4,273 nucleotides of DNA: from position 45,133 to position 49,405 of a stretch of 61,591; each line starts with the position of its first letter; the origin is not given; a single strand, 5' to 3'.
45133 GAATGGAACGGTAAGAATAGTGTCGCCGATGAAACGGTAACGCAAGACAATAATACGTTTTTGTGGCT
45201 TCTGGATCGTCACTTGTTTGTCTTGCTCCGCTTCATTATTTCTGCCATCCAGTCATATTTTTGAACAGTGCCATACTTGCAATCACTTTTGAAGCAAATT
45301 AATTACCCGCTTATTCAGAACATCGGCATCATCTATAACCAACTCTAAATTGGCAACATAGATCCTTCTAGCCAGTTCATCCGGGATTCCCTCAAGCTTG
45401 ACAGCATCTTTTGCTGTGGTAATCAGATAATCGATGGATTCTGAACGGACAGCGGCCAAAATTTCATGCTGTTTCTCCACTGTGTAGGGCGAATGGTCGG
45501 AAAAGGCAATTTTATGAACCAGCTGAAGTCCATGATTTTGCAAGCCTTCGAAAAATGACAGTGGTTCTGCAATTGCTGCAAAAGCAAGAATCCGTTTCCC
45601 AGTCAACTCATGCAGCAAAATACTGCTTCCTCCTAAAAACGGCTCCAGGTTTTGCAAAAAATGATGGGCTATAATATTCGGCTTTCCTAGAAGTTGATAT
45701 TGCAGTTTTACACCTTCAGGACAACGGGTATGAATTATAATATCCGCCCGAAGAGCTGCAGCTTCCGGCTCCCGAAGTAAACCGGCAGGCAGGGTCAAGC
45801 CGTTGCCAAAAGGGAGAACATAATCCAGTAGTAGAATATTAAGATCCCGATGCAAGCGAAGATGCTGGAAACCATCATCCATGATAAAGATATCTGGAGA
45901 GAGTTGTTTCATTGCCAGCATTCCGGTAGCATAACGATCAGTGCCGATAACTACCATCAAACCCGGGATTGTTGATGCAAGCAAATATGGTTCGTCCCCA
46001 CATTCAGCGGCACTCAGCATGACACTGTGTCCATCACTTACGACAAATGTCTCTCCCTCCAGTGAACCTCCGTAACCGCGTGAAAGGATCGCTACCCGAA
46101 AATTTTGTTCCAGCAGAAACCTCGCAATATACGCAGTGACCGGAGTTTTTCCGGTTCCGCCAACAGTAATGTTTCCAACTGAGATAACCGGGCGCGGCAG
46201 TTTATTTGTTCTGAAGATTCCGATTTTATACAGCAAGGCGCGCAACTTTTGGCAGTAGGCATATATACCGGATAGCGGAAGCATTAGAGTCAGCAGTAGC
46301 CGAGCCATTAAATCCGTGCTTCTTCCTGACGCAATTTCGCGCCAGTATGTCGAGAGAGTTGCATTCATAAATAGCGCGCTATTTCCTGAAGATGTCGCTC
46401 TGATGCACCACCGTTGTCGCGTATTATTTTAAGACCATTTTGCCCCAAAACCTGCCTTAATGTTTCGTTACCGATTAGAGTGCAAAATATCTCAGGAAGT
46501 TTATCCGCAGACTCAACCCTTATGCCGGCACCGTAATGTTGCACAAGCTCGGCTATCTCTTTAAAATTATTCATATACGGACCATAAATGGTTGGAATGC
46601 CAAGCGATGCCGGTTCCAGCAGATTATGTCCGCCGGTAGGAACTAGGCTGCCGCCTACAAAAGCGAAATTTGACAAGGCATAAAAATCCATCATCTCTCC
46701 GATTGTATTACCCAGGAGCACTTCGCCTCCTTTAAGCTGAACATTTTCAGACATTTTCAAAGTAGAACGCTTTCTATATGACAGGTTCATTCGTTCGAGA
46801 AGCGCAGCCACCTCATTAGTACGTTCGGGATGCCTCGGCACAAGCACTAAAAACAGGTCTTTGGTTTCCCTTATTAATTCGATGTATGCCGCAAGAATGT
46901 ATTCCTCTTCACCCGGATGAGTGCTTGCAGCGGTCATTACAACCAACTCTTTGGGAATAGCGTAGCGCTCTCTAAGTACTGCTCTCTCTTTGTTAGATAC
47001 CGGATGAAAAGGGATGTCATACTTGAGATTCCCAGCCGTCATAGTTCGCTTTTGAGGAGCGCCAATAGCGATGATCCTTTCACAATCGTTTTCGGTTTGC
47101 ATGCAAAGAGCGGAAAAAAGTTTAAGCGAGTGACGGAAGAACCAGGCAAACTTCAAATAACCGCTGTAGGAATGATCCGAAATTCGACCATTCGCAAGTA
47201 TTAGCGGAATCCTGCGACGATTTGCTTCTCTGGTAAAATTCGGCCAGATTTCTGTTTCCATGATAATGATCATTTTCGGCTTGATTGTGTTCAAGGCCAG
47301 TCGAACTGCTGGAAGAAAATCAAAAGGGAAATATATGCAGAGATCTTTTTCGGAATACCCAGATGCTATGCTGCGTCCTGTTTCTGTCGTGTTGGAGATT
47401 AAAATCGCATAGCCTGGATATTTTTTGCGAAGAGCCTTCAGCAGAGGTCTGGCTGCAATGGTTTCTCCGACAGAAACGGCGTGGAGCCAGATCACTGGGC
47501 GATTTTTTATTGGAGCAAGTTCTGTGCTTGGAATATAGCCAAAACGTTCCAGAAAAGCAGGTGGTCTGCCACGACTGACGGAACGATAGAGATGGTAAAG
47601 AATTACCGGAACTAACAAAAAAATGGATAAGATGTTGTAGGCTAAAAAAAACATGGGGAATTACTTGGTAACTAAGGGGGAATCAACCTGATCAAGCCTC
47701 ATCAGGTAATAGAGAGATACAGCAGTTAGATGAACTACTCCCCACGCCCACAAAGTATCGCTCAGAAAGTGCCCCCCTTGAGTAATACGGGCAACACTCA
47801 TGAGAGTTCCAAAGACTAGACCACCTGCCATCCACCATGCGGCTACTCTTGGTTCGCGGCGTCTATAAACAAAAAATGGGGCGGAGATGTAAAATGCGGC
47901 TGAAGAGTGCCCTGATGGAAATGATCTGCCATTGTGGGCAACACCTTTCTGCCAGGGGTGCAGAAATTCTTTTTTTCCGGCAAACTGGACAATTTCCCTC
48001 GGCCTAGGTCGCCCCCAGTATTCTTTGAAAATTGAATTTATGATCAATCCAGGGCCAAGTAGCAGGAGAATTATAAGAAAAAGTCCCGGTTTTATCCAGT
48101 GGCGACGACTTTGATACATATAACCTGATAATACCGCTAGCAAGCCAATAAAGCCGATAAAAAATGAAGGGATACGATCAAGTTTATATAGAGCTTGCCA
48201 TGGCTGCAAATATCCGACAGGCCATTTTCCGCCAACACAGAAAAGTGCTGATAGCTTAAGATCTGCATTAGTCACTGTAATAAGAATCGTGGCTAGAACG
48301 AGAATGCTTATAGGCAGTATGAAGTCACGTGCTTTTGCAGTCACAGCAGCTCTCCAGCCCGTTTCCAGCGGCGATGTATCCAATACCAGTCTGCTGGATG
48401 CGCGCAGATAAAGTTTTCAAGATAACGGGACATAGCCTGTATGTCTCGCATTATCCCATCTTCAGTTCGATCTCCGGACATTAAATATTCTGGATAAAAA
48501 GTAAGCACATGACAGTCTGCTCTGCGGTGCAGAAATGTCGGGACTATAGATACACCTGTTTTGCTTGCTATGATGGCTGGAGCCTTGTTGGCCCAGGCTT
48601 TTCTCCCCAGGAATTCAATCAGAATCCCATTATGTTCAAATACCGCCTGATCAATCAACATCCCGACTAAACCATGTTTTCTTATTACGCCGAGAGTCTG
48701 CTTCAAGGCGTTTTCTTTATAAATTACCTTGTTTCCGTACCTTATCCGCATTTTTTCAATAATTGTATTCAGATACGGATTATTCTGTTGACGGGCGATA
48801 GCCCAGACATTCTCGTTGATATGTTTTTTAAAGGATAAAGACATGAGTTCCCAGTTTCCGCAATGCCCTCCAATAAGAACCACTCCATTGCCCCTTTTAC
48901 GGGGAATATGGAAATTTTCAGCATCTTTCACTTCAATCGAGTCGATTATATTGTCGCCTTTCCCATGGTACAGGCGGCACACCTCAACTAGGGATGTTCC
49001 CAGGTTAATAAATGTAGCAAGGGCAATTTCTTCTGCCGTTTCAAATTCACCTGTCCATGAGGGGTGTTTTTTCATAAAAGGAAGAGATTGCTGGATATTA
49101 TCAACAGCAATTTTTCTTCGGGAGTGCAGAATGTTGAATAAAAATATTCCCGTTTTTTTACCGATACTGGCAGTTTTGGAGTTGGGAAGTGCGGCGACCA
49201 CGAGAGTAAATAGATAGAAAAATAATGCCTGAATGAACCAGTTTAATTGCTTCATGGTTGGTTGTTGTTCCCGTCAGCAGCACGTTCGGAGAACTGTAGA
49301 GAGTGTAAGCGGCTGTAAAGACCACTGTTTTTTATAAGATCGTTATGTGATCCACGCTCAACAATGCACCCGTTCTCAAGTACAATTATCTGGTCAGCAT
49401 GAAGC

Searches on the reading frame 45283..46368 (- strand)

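Call 21: search_protein_families(library=pfam, proteins=[window:45283-46368:-], max_evalue=0.00001)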
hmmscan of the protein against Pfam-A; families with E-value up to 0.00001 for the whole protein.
window:45283-46368:- (361 aa): 1 family
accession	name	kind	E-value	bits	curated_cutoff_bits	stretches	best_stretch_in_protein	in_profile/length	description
PF02606.20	LpxK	-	3.6e-92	309.4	27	1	27-358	3-326/328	Tetraacyldisaccharide-1-P 4'-kinase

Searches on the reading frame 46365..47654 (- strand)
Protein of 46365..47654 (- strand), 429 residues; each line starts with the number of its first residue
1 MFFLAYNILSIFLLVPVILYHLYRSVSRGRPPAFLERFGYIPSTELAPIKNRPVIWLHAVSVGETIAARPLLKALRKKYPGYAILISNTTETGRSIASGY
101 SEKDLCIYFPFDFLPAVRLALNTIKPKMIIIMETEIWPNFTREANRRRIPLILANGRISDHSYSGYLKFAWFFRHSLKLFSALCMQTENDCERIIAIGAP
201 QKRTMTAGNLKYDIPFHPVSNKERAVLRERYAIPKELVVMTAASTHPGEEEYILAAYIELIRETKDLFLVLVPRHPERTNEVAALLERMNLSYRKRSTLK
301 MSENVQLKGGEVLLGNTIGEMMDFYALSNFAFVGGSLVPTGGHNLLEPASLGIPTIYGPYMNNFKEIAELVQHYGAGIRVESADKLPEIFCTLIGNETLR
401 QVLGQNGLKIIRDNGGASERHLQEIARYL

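Call 21: search_protein_families(library=pfam, proteins=[window:46365-47654:-], max_evalue=0.00001)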
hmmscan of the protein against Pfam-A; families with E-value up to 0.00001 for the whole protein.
window:46365-47654:- (429 aa): 1 family
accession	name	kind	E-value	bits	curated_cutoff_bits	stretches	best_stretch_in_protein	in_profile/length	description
PF04413.22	Glycos_transf_N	-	5.5e-61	205.7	23.9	1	35-214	4-179/179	3-Deoxy-D-manno-octulosonic-acid transferase (kdotransferase)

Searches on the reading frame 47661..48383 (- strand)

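Call 21: search_protein_families(library=pfam, proteins=[window:47661-48383:-], max_evalue=0.00001)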
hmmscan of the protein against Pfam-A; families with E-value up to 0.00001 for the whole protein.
window:47661-48383:- (240 aa): 1 family
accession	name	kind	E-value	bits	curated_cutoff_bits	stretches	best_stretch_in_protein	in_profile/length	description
PF01569.27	PAP2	-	7e-22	78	27.2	1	103-228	3-125/130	PAP2 superfamily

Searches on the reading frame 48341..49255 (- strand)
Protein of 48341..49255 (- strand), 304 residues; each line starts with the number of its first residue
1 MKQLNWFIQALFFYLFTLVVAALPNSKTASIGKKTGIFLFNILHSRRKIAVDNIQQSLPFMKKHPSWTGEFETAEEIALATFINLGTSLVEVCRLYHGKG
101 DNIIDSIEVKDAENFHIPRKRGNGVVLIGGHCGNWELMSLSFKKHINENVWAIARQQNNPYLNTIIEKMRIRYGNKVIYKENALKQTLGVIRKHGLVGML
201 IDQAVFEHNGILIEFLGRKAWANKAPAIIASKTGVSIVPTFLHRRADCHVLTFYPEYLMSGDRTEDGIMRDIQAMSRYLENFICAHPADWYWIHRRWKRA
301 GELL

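Call 21: search_protein_families(library=pfam, proteins=[window:48341-49255:-], max_evalue=0.00001)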
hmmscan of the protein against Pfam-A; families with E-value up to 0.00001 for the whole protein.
window:48341-49255:- (304 aa): 1 family
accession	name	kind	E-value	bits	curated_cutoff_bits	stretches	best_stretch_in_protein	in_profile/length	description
PF03279.18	Lip_A_acyltrans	-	2.1e-46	158.9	22.3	1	14-299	20-295/295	Bacterial lipid A biosynthesis acyltransferase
